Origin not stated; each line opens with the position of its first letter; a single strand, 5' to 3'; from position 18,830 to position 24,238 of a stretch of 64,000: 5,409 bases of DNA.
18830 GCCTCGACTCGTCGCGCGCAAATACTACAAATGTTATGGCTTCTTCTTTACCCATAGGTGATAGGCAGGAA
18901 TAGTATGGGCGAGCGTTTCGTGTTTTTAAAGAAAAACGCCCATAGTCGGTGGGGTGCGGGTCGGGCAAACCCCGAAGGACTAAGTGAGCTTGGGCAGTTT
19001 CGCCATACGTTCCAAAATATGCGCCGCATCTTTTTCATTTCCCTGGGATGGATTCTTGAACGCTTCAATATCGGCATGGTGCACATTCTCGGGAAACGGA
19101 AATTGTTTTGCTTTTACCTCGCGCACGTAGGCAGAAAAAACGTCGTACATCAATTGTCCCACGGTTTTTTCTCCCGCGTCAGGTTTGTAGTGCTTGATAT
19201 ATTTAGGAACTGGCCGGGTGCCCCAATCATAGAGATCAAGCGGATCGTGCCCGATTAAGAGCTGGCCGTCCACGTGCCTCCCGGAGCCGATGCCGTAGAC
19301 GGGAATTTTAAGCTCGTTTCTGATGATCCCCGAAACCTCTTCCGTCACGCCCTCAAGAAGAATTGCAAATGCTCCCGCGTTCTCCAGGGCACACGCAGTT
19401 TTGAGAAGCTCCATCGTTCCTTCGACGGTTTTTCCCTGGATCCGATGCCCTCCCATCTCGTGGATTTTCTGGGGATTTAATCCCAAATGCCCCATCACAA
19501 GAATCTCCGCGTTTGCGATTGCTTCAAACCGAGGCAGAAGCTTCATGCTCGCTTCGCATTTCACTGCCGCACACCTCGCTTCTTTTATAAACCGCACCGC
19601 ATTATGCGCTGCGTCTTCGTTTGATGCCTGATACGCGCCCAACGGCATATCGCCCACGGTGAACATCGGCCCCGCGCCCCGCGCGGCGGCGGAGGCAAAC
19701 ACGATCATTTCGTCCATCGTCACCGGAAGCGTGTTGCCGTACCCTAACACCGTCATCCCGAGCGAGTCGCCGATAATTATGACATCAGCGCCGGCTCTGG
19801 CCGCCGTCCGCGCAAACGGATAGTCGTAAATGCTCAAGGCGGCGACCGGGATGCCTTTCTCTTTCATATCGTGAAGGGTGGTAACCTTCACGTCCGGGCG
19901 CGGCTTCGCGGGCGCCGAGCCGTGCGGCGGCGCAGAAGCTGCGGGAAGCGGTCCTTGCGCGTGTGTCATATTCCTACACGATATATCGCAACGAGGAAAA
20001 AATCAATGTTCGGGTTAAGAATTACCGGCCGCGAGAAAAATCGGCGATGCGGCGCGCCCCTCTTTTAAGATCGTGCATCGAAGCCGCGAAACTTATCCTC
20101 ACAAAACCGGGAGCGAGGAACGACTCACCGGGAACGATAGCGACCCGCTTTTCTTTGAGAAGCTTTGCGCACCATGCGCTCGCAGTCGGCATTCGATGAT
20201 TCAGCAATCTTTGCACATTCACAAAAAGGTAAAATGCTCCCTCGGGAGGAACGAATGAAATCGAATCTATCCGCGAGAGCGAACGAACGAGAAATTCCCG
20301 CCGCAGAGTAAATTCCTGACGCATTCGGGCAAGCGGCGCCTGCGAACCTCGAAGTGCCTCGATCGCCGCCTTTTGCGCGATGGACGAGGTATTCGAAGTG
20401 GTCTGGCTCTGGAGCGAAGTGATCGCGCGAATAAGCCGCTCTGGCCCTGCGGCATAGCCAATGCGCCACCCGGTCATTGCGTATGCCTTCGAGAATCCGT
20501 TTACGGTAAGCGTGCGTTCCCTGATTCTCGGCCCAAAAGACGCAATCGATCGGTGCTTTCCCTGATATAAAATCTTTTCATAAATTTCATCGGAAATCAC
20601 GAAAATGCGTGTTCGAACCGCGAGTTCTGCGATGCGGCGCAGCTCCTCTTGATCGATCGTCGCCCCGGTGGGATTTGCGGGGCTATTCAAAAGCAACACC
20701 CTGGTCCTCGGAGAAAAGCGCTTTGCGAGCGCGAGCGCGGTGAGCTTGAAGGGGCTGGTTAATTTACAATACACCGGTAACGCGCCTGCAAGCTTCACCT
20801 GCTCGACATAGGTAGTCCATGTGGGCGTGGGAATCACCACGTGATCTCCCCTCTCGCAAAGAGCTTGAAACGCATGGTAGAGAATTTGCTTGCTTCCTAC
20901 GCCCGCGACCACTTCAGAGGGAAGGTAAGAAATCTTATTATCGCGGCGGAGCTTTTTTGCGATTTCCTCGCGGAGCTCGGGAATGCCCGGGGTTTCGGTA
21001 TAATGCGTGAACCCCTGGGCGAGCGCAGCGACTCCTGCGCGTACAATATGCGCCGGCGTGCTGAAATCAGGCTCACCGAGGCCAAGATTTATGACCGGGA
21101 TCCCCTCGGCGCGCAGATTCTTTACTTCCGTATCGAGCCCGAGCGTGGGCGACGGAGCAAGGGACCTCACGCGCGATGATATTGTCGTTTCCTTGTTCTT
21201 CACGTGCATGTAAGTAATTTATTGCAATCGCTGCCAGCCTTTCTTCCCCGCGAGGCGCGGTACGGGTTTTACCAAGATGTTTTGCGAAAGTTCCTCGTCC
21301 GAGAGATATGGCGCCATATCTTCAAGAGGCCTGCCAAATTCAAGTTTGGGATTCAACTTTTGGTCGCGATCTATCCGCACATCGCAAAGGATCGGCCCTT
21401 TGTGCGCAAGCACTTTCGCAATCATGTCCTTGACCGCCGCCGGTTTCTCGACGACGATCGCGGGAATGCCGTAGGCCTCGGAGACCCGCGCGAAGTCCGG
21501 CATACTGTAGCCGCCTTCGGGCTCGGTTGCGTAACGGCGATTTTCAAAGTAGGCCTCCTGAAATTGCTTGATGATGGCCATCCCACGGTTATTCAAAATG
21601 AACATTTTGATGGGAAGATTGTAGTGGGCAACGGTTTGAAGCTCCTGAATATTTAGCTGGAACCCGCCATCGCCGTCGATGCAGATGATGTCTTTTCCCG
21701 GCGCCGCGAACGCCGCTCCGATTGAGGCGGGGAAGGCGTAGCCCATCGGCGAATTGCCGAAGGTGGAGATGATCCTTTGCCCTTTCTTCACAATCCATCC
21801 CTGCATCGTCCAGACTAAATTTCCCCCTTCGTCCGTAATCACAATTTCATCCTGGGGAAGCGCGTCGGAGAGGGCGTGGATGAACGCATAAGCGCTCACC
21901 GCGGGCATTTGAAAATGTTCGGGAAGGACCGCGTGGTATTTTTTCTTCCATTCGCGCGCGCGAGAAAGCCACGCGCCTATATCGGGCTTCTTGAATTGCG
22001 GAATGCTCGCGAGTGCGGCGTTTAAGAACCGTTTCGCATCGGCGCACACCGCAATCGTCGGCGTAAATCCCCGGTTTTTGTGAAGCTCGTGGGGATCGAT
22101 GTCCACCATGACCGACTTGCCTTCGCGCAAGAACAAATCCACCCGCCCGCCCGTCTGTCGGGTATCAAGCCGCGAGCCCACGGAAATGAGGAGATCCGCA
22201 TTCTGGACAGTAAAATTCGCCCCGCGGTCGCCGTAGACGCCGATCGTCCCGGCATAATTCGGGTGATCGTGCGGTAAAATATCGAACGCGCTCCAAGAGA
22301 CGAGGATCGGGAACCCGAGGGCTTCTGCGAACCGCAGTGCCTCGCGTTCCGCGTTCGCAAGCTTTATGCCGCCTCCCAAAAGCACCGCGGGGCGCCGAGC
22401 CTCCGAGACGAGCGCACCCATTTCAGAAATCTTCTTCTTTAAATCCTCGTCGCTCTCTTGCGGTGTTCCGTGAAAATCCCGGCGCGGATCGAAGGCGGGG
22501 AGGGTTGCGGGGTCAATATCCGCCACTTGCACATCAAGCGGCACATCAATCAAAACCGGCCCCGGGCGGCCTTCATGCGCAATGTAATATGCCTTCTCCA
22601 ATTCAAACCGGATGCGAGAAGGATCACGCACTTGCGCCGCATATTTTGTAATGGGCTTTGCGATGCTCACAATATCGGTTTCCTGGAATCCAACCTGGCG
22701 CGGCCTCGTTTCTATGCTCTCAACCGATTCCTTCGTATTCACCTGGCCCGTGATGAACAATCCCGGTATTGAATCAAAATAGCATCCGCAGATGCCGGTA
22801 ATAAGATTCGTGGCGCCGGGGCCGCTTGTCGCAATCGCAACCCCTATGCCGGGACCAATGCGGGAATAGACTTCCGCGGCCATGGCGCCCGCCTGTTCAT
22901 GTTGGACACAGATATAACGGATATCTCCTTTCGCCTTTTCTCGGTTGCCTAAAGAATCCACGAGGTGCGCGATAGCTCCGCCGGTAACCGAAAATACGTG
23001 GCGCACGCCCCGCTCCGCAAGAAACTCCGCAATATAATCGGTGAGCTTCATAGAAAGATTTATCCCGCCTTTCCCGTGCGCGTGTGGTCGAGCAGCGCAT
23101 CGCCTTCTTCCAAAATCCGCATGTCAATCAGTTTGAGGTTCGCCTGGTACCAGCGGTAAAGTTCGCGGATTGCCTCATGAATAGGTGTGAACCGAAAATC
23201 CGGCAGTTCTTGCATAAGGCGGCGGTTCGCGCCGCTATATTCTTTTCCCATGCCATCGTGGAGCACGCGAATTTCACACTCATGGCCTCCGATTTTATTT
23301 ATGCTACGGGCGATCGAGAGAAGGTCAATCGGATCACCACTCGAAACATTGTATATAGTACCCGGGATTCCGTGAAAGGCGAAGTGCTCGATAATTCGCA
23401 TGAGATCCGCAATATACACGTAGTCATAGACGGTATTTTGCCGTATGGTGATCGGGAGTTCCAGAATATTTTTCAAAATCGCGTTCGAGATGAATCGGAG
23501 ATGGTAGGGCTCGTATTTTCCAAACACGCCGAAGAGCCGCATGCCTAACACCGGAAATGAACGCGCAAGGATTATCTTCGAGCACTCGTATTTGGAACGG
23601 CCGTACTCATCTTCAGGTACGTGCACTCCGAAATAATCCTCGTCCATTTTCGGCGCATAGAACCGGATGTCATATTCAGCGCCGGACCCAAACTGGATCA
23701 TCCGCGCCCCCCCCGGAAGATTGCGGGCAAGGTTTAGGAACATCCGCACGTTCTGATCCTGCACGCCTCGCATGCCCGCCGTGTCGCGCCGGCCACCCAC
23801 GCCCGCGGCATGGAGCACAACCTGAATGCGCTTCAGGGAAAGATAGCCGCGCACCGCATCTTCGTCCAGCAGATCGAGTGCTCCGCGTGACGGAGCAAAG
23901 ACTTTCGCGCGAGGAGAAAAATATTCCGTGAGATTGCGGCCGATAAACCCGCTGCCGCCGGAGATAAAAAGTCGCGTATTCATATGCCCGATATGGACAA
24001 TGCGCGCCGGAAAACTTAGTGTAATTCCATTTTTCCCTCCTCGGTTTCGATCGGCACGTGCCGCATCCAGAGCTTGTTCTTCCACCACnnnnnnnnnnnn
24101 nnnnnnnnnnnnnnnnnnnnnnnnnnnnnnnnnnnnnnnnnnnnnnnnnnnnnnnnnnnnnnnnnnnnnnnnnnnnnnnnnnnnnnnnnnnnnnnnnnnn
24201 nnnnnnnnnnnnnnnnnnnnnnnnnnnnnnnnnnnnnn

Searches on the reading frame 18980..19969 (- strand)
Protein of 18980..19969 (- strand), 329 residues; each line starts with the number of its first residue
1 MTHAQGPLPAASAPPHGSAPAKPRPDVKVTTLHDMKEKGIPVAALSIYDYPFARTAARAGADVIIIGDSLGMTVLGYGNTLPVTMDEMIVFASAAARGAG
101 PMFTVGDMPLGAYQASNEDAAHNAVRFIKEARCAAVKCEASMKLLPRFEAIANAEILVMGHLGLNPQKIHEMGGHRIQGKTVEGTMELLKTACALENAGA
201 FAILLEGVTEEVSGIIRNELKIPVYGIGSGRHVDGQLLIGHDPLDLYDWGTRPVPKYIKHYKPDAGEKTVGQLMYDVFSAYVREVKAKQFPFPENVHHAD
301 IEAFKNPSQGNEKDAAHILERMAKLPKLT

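Call 9: search_protein_families(library=pfam, proteins=[window:18980-19969:-], max_evalue=0.0001)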
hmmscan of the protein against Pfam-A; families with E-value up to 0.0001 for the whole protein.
window:18980-19969:- (329 aa): 1 family
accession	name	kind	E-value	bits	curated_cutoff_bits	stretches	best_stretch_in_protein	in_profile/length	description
PF02548.21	Pantoate_transf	-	1.4e-82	277.4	28.7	1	27-291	2-257/259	Ketopantoate hydroxymethyltransferase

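Call 27: search_protein_families(library=ncbifam, proteins=[window:18980-19969:-], max_evalue=1e-8)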
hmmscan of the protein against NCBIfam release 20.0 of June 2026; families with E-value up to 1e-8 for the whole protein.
window:18980-19969:- (329 aa): 2 families
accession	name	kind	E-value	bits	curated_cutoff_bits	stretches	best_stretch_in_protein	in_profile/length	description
NF001452.0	PRK00311.1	subfamily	9.3e-80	267.8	272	1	26-296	4-265/267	3-methyl-2-oxobutanoate hydroxymethyltransferase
TIGR00222.1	panB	equivalog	8.9e-65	218.8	207.55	1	31-294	7-260/264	3-methyl-2-oxobutanoate hydroxymethyltransferase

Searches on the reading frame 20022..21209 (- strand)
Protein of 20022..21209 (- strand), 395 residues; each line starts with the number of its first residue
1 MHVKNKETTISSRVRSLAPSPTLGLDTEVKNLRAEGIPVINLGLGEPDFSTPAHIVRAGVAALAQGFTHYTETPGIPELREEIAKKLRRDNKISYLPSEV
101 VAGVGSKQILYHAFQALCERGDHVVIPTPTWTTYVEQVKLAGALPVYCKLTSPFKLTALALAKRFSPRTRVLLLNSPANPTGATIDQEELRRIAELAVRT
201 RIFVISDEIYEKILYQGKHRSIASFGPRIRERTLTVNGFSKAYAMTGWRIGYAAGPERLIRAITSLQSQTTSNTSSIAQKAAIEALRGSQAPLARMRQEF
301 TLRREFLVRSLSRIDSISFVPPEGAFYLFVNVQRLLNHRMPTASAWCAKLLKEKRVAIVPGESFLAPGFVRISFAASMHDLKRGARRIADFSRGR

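Call 9: search_protein_families(library=pfam, proteins=[window:20022-21209:-], max_evalue=0.0001)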
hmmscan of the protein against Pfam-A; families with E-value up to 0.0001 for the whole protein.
window:20022-21209:- (395 aa): 1 family
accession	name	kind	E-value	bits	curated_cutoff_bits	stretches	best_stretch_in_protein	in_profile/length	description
PF00155.27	Aminotran_1_2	-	9.8e-76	255.7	19.7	1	38-388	2-361/361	Aminotransferase class I and II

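Call 27: search_protein_families(library=ncbifam, proteins=[window:20022-21209:-], max_evalue=1e-8)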
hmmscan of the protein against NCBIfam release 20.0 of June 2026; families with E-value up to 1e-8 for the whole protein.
window:20022-21209:- (395 aa): 66 families (the best 25 are shown)
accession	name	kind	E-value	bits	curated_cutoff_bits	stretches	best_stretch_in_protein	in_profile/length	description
NF041091.1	asp_aminotase_Arch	equivalog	1.6e-117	392.6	550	1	12-391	2-374/376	aspartate aminotransferase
NF004769.0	PRK06107.1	equivalog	8e-107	357.5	617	1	9-390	5-396/402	aspartate transaminase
NF005817.0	PRK07683.1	equivalog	1.6e-90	303.6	575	1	29-391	20-380/387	aminotransferase A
NF041364.1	GntC_guanitoxin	equivalog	5.8e-90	301.8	415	1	40-391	1-356/356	guanitoxin biosynthesis PLP-dependent (S)-gamma-hydroxy-L-arginine cyclodehydratase GntC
NF005816.0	PRK07682.1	equivalog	8.9e-85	284.6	620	1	6-391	2-382/390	aminotransferase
NF004770.0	PRK06108.1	subfamily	3.6e-79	266.4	422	1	10-391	13-391/396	pyridoxal phosphate-dependent aminotransferase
NF005588.0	PRK07309.1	equivalog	6.7e-78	262.3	576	1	39-392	32-386/391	pyridoxal phosphate-dependent aminotransferase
NF004975.0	PRK06348.1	equivalog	3.1e-77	260.1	549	1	28-390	20-381/384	pyridoxal phosphate-dependent aminotransferase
NF006229.0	PRK08361.1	equivalog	1.1e-75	255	624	1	39-388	35-384/391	aspartate aminotransferase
NF005601.0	PRK07337.1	equivalog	1.1e-71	242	496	1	6-390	4-390/394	pyridoxal phosphate-dependent aminotransferase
NF006514.0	PRK08960.1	equivalog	5.9e-68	229.5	554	1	8-390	3-383/388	pyridoxal phosphate-dependent aminotransferase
NF006488.0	PRK08912.1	equivalog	1.9e-65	221.3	498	1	37-392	26-384/387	aminotransferase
NF005855.0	PRK07777.1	equivalog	2.3e-65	221.4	553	1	33-389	24-385/391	pyridoxal phosphate-dependent aminotransferase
NF006756.0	PRK09276.1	subfamily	2.3e-63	214.5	507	1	9-390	3-384/387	LL-diaminopimelate aminotransferase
TIGR03540.1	DapC_direct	equivalog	6.4e-63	212.9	593.25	1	10-390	2-382/383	LL-diaminopimelate aminotransferase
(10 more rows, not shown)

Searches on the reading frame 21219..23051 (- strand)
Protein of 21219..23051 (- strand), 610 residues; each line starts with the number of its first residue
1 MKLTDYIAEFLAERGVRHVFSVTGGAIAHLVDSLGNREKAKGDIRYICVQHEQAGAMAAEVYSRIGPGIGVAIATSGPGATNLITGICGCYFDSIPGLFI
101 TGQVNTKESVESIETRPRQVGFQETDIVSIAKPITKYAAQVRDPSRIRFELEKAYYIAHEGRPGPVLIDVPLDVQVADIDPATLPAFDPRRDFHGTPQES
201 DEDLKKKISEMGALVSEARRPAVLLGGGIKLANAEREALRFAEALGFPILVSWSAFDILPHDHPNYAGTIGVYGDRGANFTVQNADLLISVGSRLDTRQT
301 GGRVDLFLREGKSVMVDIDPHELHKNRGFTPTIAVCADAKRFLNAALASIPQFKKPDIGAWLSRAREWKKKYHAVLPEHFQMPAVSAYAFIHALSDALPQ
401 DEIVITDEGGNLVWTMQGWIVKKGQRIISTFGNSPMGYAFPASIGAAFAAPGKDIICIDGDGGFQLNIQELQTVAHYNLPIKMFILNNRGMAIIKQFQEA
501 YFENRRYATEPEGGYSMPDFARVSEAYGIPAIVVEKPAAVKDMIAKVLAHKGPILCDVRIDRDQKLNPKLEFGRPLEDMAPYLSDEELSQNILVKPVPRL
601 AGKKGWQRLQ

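Call 9: search_protein_families(library=pfam, proteins=[window:21219-23051:-], max_evalue=0.0001)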
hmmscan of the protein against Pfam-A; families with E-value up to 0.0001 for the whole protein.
window:21219-23051:- (610 aa): 3 families
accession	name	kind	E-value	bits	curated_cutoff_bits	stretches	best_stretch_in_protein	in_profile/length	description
PF02775.26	TPP_enzyme_C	-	4.3e-41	140.6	21.9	1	409-558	3-151/151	Thiamine pyrophosphate enzyme, C-terminal TPP binding domain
PF00205.28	TPP_enzyme_M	-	4.9e-34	117.4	30.4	1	210-345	3-136/137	Thiamine pyrophosphate enzyme, central domain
PF02776.23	TPP_enzyme_N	-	3e-30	104.9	26.8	1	1-129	1-118/119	Thiamine pyrophosphate enzyme, N-terminal TPP binding domain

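Call 27: search_protein_families(library=ncbifam, proteins=[window:21219-23051:-], max_evalue=1e-8)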
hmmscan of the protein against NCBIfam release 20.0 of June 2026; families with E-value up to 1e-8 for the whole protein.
window:21219-23051:- (610 aa): 51 families (the best 25 are shown)
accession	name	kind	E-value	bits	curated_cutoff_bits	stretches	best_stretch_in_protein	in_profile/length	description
TIGR00118.1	acolac_lg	equivalog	6e-130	434.3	538.35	1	4-579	4-553/557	biosynthetic-type acetolactate synthase large subunit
NF005651.0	PRK07418.1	subfamily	5.3e-123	411.4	942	1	9-592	27-591/617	acetolactate synthase large subunit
NF006524.0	PRK08978.1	equivalog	4.7e-120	401.4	738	1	4-575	4-539/548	acetolactate synthase 2 catalytic subunit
NF004710.0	PRK06048.1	equivalog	7.1e-118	394.5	976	1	4-578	11-555/561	acetolactate synthase large subunit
NF004919.0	PRK06276.1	equivalog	1.8e-117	393.1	866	1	2-567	2-545/582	acetolactate synthase large subunit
NF005228.0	PRK06725.1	equivalog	2.8e-115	385.7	991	1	5-570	20-555/571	acetolactate synthase large subunit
NF006016.1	PRK08155.1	equivalog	2.9e-113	379.2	870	1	5-573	7-545/554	acetolactate synthase large subunit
NF005860.0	PRK07789.1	equivalog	1.4e-111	373.8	881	1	9-575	42-593/615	acetolactate synthase large subunit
NF005824.0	PRK07710.1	equivalog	6.1e-108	361.6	976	1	7-579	23-567/573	acetolactate synthase large subunit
NF005584.0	PRK07282.1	equivalog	1.5e-103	347.3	970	1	5-579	14-559/566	acetolactate synthase large subunit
NF006581.0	PRK09107.1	equivalog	3.3e-101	339.4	974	1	6-587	16-578/595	acetolactate synthase 3 large subunit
NF005058.0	PRK06466.1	equivalog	5.8e-100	335.4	951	1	5-579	8-566/574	acetolactate synthase 3 large subunit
NF006052.0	PRK08199.1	subfamily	9.4e-95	318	539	1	7-564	14-541/559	thiamine pyrophosphate protein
NF005039.0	PRK06456.1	equivalog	1.7e-94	317.4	868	1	7-579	8-563/572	acetolactate synthase large subunit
NF006319.0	PRK08527.1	equivalog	2.1e-93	313.7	905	1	5-580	8-558/565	acetolactate synthase large subunit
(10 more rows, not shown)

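Call 92: search_solved_structures(query=window:21219-23051:-, max_evalue=1e-40, show_alignments=0)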
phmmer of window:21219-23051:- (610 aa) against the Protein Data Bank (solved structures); distinct sequences matched with E-value up to 1e-40: 45.
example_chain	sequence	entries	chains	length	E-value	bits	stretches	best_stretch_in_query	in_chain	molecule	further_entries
8rph_A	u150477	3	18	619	3.3e-112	379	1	2-589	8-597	Thiamine pyrophosphate-binding protein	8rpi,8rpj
5ahk_A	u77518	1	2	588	2.5e-96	326.6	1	1-581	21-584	ACETOLACTATE SYNTHASE II, LARGE SUBUNIT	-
7tzz_A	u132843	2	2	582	2.5e-85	290.3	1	4-578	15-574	Acetolactate synthase, chloroplastic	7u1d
3e9y_A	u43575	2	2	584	3.1e-85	290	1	4-578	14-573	Acetolactate synthase, chloroplastic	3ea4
7u25_A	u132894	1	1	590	3.1e-85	290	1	4-579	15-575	Acetolactate synthase, chloroplastic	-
8et5_A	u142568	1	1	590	5.6e-85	289.1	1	4-579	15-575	Acetolactate synthase, chloroplastic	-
1ybh_A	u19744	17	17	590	5.7e-85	289.1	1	4-579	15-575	Acetolactate synthase, chloroplast | Acetolactate synthase | Acetolactate synthase, chloroplastic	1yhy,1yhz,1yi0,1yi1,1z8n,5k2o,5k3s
6u9h_A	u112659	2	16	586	5.8e-85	289.1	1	4-578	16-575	Acetolactate synthase, chloroplastic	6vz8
7stq_A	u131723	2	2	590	7.9e-85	288.6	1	4-579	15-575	Acetolactate synthase, chloroplastic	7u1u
6lpi_A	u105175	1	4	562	3.5e-83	283.2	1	5-574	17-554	Acetolactate synthase isozyme 1 large subunit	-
1jsc_A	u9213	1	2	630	1.1e-75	258.5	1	9-587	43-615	ACETOHYDROXY-ACID SYNTHASE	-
6u9d_A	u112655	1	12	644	1.2e-75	258.4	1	9-587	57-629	Acetolactate synthase catalytic subunit, mitochondrial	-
1n0h_A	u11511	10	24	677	1.4e-75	258.1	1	9-587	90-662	Acetolactate synthase | Acetolactate synthase, mitochondrial | Acetolactate synthase catalytic subunit, mitochondrial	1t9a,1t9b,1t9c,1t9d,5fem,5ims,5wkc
6dek_A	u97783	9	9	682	3e-68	233.9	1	9-595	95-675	Acetolactate synthase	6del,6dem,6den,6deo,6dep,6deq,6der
9yjz_A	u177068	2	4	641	2.2e-67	231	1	9-593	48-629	Acetolactate synthase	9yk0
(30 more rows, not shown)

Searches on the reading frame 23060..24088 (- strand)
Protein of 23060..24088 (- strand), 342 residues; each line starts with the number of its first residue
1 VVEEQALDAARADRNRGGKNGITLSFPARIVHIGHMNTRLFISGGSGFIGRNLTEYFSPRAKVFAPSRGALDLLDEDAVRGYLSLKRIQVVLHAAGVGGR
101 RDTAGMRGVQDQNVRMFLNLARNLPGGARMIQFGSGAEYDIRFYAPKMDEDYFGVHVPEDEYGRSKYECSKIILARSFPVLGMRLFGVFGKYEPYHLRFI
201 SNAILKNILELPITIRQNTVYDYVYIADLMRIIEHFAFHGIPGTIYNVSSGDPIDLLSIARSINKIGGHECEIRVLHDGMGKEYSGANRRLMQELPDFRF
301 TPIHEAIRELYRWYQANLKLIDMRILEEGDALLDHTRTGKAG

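Call 10: search_protein_families(library=pfam, proteins=[window:23060-24088:-], max_evalue=0.0001)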
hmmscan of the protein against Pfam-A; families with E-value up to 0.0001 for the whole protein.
window:23060-24088:- (342 aa): 2 families
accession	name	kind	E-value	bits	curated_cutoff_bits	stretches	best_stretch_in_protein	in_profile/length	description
PF01370.27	Epimerase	-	2.1e-20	73.6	20.9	1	41-248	2-239/240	NAD dependent epimerase/dehydratase family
PF04321.23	RmlD_sub_bind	-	1e-07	31.8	27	1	39-200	2-163/287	RmlD substrate binding domain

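Call 27: search_protein_families(library=ncbifam, proteins=[window:23060-24088:-], max_evalue=1e-8)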
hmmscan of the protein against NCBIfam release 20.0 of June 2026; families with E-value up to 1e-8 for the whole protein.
window:23060-24088:- (342 aa): 2 families
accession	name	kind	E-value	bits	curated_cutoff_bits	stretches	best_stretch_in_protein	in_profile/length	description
TIGR01181.1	dTDP_gluc_dehyt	equivalog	1.5e-09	37.4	365.1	0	192-318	182-315/321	dTDP-glucose 4,6-dehydratase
TIGR02197.1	heptose_epim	equivalog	3.2e-09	36.4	274.6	0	84-314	63-313/316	ADP-glyceromanno-heptose 6-epimerase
